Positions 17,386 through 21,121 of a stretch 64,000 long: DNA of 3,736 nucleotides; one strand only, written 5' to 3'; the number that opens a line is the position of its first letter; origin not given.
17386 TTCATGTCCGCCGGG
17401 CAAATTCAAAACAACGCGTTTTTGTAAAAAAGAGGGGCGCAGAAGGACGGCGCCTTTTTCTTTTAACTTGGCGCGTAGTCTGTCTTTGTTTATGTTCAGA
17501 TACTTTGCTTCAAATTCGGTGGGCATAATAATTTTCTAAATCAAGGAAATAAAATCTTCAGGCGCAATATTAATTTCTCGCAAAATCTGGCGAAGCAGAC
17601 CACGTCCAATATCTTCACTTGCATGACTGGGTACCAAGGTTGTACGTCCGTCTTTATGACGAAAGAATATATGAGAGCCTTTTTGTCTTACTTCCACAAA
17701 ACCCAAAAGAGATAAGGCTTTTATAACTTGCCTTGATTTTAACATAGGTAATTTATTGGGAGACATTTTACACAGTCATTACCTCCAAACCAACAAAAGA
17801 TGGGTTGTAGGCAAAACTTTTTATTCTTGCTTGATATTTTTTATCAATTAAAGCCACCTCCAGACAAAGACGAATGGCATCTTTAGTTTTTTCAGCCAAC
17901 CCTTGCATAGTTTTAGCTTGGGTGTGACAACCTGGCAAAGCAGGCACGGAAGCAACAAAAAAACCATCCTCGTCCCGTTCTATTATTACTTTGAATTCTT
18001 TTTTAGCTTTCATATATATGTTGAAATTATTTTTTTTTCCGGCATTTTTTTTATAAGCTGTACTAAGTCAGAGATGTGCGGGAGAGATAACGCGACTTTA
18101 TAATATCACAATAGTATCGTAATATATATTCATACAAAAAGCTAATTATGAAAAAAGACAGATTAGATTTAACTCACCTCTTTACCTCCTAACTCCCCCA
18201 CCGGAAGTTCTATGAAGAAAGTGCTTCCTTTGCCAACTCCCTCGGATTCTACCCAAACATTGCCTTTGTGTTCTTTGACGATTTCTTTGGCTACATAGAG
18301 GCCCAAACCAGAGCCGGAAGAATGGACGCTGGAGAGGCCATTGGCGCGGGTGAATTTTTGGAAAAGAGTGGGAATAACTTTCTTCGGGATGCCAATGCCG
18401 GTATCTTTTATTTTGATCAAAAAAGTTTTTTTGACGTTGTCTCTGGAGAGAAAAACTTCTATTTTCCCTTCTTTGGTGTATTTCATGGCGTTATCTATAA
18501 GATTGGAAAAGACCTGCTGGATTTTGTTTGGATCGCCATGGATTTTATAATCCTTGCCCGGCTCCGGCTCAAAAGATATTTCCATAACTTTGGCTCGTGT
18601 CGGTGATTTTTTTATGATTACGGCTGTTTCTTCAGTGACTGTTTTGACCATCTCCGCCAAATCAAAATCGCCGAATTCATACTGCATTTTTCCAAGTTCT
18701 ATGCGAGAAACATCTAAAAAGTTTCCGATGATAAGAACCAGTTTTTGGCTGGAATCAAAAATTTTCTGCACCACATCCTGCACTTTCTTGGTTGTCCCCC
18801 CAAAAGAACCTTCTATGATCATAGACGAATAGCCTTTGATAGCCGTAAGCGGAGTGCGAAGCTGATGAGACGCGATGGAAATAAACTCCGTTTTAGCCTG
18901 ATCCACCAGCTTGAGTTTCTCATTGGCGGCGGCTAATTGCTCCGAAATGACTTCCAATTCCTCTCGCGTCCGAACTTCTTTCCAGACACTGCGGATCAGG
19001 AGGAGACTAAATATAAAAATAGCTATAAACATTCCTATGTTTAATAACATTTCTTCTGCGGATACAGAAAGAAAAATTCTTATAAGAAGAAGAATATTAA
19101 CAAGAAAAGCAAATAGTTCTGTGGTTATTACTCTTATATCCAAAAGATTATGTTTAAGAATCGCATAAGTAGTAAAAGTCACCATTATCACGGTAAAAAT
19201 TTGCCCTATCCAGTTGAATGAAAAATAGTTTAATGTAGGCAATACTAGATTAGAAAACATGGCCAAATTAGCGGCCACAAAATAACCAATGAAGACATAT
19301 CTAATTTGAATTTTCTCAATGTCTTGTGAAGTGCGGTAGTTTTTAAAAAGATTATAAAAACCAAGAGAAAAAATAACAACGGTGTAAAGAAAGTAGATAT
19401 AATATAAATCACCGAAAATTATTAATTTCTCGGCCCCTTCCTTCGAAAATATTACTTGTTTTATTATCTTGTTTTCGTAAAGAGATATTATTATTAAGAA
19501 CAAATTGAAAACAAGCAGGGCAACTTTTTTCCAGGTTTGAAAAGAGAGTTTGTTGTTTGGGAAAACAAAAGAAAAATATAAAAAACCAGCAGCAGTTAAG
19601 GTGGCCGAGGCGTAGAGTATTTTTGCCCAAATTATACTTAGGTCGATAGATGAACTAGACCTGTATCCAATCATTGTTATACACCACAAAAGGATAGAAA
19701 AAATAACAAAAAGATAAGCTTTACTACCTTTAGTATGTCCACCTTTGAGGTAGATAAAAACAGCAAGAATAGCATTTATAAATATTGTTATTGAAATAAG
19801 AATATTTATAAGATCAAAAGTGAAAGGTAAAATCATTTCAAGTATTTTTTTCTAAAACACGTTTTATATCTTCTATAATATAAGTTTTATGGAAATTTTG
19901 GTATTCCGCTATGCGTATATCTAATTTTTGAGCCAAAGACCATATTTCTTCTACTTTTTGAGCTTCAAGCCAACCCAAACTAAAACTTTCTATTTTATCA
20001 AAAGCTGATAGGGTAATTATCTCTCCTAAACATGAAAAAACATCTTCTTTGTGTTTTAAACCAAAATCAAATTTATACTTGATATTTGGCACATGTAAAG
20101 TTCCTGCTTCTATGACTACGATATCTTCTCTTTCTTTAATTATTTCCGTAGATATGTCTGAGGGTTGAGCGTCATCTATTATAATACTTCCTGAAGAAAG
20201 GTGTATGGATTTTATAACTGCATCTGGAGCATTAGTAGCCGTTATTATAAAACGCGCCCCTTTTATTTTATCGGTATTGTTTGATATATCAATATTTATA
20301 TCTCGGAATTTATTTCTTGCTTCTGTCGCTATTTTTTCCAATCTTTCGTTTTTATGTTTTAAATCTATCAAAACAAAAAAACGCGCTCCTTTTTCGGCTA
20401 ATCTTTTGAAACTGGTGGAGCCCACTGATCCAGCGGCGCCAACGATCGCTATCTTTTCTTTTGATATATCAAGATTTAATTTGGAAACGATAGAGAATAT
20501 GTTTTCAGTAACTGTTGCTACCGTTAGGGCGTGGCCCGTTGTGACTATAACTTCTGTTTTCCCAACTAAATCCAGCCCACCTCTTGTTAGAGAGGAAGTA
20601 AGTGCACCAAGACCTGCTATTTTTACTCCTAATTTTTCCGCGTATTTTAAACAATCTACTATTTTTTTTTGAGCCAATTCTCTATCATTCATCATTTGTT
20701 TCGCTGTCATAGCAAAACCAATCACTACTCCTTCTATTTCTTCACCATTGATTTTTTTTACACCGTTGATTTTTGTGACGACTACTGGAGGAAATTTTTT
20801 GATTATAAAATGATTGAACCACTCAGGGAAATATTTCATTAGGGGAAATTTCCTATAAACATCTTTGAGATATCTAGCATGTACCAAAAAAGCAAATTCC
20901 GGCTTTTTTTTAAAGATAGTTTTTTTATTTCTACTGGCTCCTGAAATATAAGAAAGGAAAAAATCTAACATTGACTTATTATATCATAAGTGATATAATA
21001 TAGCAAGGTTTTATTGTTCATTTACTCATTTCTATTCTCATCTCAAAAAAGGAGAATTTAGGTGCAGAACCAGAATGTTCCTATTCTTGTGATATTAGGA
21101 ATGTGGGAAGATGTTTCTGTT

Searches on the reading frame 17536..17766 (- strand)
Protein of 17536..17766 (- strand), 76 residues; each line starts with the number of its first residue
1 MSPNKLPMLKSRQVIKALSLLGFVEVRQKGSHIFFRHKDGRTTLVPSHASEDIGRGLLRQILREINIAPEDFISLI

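Call 82: search_protein_families(library=pfam, proteins=[window:17536-17766:-], max_evalue=0.001)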
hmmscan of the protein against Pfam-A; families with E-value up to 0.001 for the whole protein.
window:17536-17766:- (76 aa): 1 family
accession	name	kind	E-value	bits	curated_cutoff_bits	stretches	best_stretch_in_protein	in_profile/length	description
PF07927.17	HicA_toxin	-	4.4e-20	72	27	1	12-67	2-58/58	HicA toxin of bacterial toxin-antitoxin,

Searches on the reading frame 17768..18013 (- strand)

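Call 82: search_protein_families(library=pfam, proteins=[window:17768-18013:-], max_evalue=0.001)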
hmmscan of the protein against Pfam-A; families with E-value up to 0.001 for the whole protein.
window:17768-18013:- (81 aa): 1 family
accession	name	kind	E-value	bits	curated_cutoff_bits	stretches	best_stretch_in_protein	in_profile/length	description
PF15919.11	HicB_lk_antitox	-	3.4e-08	34.1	27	1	7-75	1-72/123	HicB_like antitoxin of bacterial toxin-antitoxin system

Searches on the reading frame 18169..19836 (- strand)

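Call 82: search_protein_families(library=pfam, proteins=[window:18169-19836:-], max_evalue=0.001)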
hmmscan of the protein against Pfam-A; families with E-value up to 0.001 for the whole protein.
window:18169-19836:- (555 aa): 4 families
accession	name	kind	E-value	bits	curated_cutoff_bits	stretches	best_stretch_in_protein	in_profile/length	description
PF02518.31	HATPase_c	-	2.6e-29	102.3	26.4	1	434-546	1-109/111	Histidine kinase-, DNA gyrase B-, and HSP90-like ATPase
PF00512.31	HisKA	-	7.5e-16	58.4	26.9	1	314-381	1-65/66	His Kinase A (phospho-acceptor) domain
PF16927.11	HisKA_7TM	-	2.8e-15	57.2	28.6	1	14-234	2-222/224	N-terminal 7TM region of histidine kinase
PF14501.12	HATPase_c_5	-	8.5e-05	22.8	22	1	439-532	6-91/102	GHKL domain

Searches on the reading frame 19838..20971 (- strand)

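Call 82: search_protein_families(library=pfam, proteins=[window:19838-20971:-], max_evalue=0.001)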
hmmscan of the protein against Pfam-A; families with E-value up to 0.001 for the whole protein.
window:19838-20971:- (377 aa): 1 family
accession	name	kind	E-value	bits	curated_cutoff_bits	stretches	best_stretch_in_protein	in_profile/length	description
PF01118.30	Semialdhyde_dh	-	0.00038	21.3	26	1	173-268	1-97/121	Semialdehyde dehydrogenase, NAD binding domain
